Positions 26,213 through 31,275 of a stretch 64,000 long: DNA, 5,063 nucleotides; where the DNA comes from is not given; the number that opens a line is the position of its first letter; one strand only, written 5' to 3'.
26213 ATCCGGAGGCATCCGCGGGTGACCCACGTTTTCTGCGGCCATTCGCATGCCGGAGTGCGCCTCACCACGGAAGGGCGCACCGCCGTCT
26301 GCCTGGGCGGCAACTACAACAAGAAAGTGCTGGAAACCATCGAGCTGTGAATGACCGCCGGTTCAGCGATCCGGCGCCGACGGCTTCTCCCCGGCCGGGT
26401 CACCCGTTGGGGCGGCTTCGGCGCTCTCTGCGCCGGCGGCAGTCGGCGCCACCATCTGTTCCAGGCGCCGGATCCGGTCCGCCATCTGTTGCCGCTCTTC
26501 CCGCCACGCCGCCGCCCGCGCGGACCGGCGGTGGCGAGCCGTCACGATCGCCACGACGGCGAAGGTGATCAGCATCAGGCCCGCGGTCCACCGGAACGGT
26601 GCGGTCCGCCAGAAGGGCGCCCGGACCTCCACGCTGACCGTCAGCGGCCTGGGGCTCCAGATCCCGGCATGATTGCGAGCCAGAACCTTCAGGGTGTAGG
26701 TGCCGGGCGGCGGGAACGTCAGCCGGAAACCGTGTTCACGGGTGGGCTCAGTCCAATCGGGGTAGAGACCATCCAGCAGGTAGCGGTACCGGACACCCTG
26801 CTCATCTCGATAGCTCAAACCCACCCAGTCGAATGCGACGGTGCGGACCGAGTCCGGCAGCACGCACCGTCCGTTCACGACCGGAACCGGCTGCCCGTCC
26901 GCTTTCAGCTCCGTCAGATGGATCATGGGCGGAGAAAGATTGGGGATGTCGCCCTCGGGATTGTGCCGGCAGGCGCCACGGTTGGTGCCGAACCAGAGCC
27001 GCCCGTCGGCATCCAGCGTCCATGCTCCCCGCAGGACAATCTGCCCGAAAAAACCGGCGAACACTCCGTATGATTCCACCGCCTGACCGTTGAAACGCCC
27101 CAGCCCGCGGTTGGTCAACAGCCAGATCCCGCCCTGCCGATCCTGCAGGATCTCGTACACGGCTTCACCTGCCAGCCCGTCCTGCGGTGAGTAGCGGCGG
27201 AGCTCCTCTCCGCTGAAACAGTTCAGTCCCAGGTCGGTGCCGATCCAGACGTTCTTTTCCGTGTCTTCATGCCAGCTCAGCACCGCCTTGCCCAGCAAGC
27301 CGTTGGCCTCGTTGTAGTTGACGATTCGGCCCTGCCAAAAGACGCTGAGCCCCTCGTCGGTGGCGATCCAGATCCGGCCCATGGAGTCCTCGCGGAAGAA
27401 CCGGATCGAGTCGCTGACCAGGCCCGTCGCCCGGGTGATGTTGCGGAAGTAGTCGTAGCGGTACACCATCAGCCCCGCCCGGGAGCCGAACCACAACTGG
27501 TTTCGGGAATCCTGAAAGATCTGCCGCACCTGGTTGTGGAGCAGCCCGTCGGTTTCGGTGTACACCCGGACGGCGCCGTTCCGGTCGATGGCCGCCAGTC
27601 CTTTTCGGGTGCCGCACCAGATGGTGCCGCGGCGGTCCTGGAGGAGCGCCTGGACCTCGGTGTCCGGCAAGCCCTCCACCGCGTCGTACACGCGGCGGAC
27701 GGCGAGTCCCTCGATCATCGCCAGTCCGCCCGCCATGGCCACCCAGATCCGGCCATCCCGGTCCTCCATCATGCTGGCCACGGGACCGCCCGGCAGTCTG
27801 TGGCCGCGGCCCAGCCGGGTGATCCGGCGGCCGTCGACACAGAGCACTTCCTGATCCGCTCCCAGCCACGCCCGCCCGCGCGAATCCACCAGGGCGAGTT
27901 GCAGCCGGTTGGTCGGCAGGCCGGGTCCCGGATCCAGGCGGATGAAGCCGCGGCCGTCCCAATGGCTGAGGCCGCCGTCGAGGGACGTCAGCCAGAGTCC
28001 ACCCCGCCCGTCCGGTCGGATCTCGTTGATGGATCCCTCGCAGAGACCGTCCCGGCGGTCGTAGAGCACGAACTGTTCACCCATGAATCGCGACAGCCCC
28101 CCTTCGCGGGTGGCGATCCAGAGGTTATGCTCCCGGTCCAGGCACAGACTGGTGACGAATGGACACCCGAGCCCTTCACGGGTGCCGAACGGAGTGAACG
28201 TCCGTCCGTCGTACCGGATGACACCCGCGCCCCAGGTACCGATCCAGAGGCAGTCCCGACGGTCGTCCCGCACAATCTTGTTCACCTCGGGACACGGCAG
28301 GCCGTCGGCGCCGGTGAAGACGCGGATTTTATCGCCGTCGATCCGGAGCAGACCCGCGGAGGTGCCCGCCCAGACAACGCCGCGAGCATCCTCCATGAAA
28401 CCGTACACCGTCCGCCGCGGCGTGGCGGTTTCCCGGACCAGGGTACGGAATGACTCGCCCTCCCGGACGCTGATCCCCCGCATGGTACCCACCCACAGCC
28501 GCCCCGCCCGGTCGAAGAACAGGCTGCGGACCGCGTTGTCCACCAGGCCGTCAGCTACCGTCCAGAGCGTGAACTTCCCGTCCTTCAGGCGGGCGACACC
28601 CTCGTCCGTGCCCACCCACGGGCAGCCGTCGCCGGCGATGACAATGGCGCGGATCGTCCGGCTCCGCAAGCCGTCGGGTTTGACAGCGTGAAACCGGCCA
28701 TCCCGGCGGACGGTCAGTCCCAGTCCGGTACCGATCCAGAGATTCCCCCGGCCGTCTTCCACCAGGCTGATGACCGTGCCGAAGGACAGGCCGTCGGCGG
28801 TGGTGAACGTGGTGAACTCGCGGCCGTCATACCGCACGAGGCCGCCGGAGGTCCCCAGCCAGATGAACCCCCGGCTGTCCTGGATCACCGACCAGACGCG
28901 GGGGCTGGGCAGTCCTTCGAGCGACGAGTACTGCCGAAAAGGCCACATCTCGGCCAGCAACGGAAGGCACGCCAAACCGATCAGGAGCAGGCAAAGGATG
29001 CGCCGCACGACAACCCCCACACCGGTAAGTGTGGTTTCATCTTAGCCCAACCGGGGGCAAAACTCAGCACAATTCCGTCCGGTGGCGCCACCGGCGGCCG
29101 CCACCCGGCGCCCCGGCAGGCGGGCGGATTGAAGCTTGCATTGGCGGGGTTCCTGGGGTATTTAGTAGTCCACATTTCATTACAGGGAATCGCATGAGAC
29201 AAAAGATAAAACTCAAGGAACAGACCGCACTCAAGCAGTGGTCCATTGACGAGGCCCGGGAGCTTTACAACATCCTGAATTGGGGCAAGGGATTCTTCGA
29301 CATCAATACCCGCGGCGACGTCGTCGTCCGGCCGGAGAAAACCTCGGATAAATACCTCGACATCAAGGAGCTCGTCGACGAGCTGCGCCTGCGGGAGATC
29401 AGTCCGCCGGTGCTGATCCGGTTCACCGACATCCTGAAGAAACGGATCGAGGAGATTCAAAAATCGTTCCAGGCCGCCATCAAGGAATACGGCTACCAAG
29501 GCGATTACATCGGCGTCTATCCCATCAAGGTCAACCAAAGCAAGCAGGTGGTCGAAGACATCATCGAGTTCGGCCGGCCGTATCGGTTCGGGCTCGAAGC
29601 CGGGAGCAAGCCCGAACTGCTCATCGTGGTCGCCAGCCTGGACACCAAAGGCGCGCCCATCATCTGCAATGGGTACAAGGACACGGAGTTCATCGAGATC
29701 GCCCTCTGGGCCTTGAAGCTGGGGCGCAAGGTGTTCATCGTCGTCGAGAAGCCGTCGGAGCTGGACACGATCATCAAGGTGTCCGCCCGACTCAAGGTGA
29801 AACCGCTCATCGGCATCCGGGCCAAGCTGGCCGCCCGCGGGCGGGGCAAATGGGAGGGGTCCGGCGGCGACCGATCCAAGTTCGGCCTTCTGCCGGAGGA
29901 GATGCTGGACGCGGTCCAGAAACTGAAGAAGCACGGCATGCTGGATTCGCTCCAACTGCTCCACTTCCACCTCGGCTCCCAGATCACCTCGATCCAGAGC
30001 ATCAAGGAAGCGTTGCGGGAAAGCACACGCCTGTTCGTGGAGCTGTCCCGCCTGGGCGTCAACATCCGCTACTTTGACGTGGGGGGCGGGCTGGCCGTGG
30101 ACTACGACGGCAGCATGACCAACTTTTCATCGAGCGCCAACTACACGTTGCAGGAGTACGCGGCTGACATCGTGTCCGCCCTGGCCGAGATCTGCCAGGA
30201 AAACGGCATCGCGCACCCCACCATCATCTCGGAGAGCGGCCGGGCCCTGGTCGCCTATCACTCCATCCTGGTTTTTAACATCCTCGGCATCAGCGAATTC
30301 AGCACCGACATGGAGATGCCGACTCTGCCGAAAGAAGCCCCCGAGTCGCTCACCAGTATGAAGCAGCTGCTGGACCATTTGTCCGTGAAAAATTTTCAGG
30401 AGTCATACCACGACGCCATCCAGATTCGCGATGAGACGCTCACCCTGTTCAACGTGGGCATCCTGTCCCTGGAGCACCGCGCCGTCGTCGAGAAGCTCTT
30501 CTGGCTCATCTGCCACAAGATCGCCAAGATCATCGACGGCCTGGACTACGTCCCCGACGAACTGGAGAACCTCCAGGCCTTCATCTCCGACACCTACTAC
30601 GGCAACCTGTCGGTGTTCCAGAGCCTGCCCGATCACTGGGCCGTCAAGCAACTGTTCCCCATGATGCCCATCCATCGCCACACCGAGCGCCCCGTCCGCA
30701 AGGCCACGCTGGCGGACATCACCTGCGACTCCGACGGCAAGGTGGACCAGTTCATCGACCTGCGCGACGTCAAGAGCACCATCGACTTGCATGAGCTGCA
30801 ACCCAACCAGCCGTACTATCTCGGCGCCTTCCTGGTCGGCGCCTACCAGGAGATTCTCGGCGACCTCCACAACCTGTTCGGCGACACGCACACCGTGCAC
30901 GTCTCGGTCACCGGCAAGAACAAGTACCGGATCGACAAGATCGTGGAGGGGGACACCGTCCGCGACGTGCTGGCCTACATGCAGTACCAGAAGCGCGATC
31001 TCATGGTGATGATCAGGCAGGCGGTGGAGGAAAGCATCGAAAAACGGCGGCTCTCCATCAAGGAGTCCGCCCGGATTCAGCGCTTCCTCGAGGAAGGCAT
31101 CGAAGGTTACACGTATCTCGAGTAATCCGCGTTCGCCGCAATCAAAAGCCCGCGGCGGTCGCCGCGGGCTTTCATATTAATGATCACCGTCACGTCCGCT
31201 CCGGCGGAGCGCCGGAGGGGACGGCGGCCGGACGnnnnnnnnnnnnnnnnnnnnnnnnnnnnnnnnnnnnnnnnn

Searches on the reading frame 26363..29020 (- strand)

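Call 77: search_protein_families(library=pfam, proteins=[window:26363-29020:-], max_evalue=0.00001)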
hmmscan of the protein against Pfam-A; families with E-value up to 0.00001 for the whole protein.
window:26363-29020:- (885 aa): 3 families
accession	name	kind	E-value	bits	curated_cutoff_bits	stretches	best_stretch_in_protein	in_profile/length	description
PF07494.17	Reg_prop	-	9.8e-66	209.6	20.4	0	36-59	1-24/24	Two component regulator propeller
PF07495.19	Y_Y_Y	-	3.6e-10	40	26.6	1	737-799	2-64/65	Y_Y_Y domain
PF08450.18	SGL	-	1.4e-08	35.1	26.3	0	136-308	56-206/246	SMP-30/Gluconolactonase/LRE-like region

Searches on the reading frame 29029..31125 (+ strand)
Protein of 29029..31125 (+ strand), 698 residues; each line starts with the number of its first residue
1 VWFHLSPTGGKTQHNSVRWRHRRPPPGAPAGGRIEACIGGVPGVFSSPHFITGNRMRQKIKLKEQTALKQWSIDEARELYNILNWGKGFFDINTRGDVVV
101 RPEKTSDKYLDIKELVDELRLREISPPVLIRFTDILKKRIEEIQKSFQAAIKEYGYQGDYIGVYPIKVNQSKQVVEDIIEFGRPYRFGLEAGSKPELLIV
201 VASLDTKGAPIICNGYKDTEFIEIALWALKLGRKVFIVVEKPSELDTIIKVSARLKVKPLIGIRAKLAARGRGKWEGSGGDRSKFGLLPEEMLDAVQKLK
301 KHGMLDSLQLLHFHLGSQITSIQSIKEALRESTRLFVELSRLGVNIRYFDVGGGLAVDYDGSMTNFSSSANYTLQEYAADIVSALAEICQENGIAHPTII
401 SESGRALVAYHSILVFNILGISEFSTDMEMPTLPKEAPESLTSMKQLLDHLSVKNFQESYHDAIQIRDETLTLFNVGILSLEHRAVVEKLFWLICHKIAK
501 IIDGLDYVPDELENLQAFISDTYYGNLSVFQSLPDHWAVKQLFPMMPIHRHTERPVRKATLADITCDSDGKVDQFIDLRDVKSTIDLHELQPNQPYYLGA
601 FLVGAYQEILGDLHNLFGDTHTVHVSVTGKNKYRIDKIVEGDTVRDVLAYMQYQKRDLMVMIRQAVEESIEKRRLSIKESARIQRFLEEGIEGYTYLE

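Call 77: search_protein_families(library=pfam, proteins=[window:29029-31125:+], max_evalue=0.00001)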
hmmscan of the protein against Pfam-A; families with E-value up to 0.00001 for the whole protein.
window:29029-31125:+ (698 aa): 3 families
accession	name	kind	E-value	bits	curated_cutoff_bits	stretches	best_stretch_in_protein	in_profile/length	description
PF02784.22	Orn_Arg_deC_N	-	3.2e-39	135.2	23.4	1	142-409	3-247/247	Pyridoxal-dependent decarboxylase, pyridoxal binding domain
PF17810.6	Arg_decarb_HB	-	6.4e-24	84.5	23.3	1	435-516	2-84/84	Arginine decarboxylase helical bundle domain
PF17944.6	Arg_decarbox_C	-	1.6e-12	48.2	23.3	1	644-697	1-51/51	Arginine decarboxylase C-terminal helical extension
